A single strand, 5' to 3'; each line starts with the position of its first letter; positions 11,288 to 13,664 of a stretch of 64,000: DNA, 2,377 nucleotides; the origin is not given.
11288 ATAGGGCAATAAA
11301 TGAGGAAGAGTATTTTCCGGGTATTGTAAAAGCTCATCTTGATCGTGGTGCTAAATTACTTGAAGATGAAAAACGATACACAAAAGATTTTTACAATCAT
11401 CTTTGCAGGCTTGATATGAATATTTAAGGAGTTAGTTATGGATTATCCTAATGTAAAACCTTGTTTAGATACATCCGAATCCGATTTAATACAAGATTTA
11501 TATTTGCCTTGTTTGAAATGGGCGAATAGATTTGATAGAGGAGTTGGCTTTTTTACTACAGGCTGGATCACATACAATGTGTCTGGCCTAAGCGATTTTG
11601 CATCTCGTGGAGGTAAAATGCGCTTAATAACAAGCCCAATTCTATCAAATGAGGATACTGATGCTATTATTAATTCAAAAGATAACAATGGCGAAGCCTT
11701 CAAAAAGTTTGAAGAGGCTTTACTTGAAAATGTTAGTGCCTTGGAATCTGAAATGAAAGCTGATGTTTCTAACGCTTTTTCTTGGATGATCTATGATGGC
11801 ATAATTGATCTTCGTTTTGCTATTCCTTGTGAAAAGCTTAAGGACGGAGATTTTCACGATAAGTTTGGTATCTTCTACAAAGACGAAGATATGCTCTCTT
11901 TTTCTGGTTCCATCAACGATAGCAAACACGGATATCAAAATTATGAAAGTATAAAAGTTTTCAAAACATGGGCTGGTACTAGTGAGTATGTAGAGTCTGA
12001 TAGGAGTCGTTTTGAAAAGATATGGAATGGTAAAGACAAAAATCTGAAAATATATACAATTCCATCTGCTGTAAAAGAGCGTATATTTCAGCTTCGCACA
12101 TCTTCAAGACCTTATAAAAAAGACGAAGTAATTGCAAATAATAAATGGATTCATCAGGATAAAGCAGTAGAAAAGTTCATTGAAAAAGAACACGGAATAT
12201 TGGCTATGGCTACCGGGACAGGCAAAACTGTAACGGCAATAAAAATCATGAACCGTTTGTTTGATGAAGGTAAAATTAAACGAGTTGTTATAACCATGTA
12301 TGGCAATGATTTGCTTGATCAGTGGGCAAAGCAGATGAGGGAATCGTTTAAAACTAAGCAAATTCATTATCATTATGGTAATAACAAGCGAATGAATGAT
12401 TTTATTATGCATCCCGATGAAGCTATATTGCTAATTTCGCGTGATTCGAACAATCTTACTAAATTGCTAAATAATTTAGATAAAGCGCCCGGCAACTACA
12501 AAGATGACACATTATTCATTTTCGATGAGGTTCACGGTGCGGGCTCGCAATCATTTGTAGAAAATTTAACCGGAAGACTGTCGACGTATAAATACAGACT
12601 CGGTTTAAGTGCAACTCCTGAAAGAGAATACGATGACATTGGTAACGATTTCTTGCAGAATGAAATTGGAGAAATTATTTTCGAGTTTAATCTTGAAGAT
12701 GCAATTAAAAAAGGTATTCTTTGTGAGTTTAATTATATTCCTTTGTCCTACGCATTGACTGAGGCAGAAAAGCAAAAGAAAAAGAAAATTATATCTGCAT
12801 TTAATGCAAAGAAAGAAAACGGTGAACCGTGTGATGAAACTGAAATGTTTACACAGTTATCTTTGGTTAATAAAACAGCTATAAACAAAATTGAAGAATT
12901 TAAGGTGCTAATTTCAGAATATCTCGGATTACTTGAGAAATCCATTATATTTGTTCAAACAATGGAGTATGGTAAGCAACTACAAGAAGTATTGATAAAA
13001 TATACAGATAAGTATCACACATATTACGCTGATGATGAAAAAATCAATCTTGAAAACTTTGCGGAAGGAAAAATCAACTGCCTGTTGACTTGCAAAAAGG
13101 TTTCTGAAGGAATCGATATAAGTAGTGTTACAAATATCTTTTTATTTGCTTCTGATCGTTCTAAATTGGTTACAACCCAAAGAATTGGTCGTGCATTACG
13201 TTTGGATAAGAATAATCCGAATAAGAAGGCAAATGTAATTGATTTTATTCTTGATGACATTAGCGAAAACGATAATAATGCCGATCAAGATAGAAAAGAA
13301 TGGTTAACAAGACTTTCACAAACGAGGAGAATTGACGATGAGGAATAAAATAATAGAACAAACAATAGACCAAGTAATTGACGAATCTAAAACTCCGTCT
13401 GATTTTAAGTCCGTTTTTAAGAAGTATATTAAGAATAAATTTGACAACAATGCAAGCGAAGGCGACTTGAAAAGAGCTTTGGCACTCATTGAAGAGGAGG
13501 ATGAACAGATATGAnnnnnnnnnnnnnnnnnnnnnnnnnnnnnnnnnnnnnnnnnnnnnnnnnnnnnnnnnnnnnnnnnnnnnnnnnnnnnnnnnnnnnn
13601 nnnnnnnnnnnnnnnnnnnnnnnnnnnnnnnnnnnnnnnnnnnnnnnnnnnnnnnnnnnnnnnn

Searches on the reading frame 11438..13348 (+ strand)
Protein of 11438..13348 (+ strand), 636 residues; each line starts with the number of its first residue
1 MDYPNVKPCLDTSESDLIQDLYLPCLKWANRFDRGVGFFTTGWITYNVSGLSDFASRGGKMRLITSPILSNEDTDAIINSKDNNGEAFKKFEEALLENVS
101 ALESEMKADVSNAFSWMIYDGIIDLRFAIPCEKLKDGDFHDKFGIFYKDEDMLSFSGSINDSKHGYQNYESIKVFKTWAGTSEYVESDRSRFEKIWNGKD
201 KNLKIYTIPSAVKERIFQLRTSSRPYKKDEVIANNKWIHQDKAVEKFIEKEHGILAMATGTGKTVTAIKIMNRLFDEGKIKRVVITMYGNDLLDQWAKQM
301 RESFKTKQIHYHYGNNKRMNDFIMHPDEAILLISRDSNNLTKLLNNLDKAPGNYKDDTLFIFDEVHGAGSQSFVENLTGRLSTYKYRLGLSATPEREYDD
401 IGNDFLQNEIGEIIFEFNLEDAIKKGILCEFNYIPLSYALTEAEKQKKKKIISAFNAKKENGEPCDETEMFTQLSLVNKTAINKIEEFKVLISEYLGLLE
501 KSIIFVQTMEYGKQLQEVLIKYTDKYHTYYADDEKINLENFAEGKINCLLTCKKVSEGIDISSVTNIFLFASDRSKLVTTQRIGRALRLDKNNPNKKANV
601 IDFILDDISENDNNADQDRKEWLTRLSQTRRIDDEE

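Call 5: search_protein_families(library=padloc, proteins=[window:11438-13348:+], max_evalue=0.01)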
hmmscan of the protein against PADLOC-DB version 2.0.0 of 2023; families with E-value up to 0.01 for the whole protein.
window:11438-13348:+ (636 aa): 22 families
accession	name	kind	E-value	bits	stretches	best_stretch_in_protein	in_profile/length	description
PDLC02703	PbeA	-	2.1e-182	606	1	12-614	12-623/626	PbeA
PDLC02707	PbeA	-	1.2e-128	428.6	1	7-619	8-645/672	PbeA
PDLC02704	PbeA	-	9.7e-114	379.3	1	8-613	8-654/682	PbeA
PDLC02706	PbeA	-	1.7e-65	220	3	239-492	273-537/722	PbeA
PDLC02705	PbeA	-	3.4e-39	132.6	1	15-608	15-637/691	PbeA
PDLC03658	mREase_IV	-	7.4e-11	38.5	1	250-604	242-558/953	Type IV methyl-directed restriction enzyme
PDLC03042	REase_I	-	5.6e-10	35.2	1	242-290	454-504/1170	Type I restriction enzyme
PDLC03659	mREase_IV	-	1.7e-09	34.1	1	248-631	236-590/945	Type IV methyl-directed restriction enzyme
PDLC03597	REase_MTase_IIG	-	6.4e-09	31.9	1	240-304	176-245/1646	Type IIG restriction enzyme-methyltransferase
PDLC03049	REase_I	-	1.2e-08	31.5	1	222-603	155-538/807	Type I restriction enzyme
PDLC01763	Cas3b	-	3.1e-08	30.8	1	175-313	192-326/762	-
PDLC03045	REase_I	-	8.5e-08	28.6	1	244-404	278-433/995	Type I restriction enzyme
PDLC01439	typeIV_DinG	-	9.3e-07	25.9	1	245-299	29-78/575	CAS-IV-A; associated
PDLC00938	Cas3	-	1.1e-05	22.8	1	259-330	8-77/358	CRISPR-associated helicase Cas3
PDLC01252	Cas3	-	3e-05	21.6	1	258-317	7-65/324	CAS-I; effector_G3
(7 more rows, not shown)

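Call 6: search_protein_families(library=ncbifam, proteins=[window:11438-13348:+], max_evalue=0.01)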
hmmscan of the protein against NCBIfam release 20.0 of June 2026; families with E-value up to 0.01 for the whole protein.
window:11438-13348:+ (636 aa): 13 families
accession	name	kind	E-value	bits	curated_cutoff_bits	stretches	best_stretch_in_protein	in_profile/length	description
TIGR04095.1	dnd_restrict_1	equivalog_domain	8.4e-50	170.1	600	1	239-618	12-410/451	DNA phosphorothioation system restriction enzyme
NF046051.1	restrict_EcoAI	equivalog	5.7e-18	64.7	550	1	239-605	161-530/768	EcoAI/FtnUII family type I restriction enzme subunit R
NF008521.0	PRK11448.1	equivalog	9.7e-12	43.7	729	1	242-302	423-485/1123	type I restriction-modification system endonuclease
NF045503.1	repair_heli_XPB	equivalog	3.1e-10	39.2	610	1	239-614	187-531/548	DNA repair helicase XPB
NF010337.0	PRK13766.1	equivalog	5.1e-08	31.5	610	2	537-589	416-468/781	Hef nuclease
NF008394.0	PRK11192.1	equivalog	1.5e-06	27.3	507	1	499-588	247-340/441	ATP-dependent RNA helicase SrmB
NF042964.1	phospholipD_antiphage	equivalog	9.8e-06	24.1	1100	1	17-303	13-300/895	phospholipase D-like domain-containing anti-phage protein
NF053631.1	RNA_helic_CshA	equivalog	1.5e-05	24.1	646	1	500-591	238-333/434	degradosome RNA helicase CshA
TIGR01587.1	cas3_core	equivalog_domain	4.2e-05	22.8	102.45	0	259-330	8-77/358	CRISPR-associated helicase Cas3'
NF004069.0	PRK05580.2-1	equivalog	0.00036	19.1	767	0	238-312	114-186/612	primosomal protein N'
TIGR04121.1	DEXH_lig_assoc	equivalog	0.00042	18.2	850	0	238-267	16-45/804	ligase-associated DNA damage response DEXH box helicase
NF010338.0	PRK13767.1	equivalog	0.00052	18.4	849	0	524-586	319-382/877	ATP-dependent helicase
NF046055.1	restr_BPTD_3080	equivalog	0.0011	17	800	0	544-593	572-621/970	BPTD_3080 family restriction endonuclease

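Call 7: search_protein_families(library=pfam, proteins=[window:11438-13348:+], max_evalue=0.01)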
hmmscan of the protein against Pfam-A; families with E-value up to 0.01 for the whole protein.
window:11438-13348:+ (636 aa): 9 families
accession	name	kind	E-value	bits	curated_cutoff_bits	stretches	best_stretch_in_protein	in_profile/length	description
PF04851.21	ResIII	-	5.1e-24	85.5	22.5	1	239-396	7-164/164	Type III restriction enzyme, res subunit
PF00270.35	DEAD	-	4.5e-14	53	26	1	239-401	3-167/167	DEAD/DEAH box helicase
PF00271.37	Helicase_C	-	1.8e-11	44.7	23.5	1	499-589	15-109/110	Helicase conserved C-terminal domain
PF18766.7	SWI2_SNF2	-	1.8e-11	44.6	26.7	1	242-454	8-211/221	SWI2/SNF2 ATPase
PF00176.29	SNF2-rel_dom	-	6.9e-06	25.8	24.9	1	239-394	1-163/290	SNF2-related domain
PF01935.23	DUF87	-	0.0014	19.2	23.2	1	244-285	18-58/220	Helicase HerA, central domain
PF00437.27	T2SSE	-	0.0019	17.4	24.9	1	190-278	81-170/370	Type II/IV secretion system protein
PF09848.15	SLFN-g3_helicase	-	0.0039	17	24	1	259-370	10-93/354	Schlafen group 3, DNA/RNA helicase domain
PF13245.12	AAA_19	-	0.0041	17.8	25.1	1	240-322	1-81/134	AAA domain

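Call 16: search_solved_structures(query=window:11438-13348:+, max_evalue=0.001)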
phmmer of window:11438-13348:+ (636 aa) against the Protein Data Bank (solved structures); distinct sequences matched with E-value up to 0.001: 7.
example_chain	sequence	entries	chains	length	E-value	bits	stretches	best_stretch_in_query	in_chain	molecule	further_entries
6p4f_A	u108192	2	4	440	2.2e-14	56.4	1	239-590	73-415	DNA-dependent ATPase XPBII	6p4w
5tnu_A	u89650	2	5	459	3e-14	56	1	239-590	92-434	DNA-dependent ATPase XPBII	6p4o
6p66_A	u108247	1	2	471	7.2e-13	51.5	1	239-598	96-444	DNA repair protein RAD25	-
2fwr_A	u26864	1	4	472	7.3e-13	51.4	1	239-598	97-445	DNA repair protein RAD25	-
7clg_A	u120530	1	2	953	3.1e-11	46.1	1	137-604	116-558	Putative helicase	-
2fz4_A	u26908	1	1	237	2.4e-05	26.6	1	239-397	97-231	DNA repair protein RAD25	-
3h1t_A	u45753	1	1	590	0.00049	22.3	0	349-605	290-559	Type I site-specific restriction-modification system, R (Restriction) subunit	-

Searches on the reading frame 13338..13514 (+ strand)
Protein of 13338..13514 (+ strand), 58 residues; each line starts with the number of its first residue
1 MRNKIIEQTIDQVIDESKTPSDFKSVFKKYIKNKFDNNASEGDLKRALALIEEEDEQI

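Call 5: search_protein_families(library=padloc, proteins=[window:13338-13514:+], max_evalue=0.01)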
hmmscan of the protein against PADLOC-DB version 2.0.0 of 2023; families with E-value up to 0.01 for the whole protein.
window:13338-13514:+ (58 aa): 0 families

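Call 6: search_protein_families(library=ncbifam, proteins=[window:13338-13514:+], max_evalue=0.01)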
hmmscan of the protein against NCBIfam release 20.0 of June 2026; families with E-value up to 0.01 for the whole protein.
window:13338-13514:+ (58 aa): 0 families

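Call 7: search_protein_families(library=pfam, proteins=[window:13338-13514:+], max_evalue=0.01)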
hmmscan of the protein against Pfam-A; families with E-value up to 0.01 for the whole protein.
window:13338-13514:+ (58 aa): 1 family
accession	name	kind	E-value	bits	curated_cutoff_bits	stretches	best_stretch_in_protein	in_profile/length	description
PF11724.13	YvbH_ext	-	0.0076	17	22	0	21-33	49-61/61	YvbH-like oligomerisation region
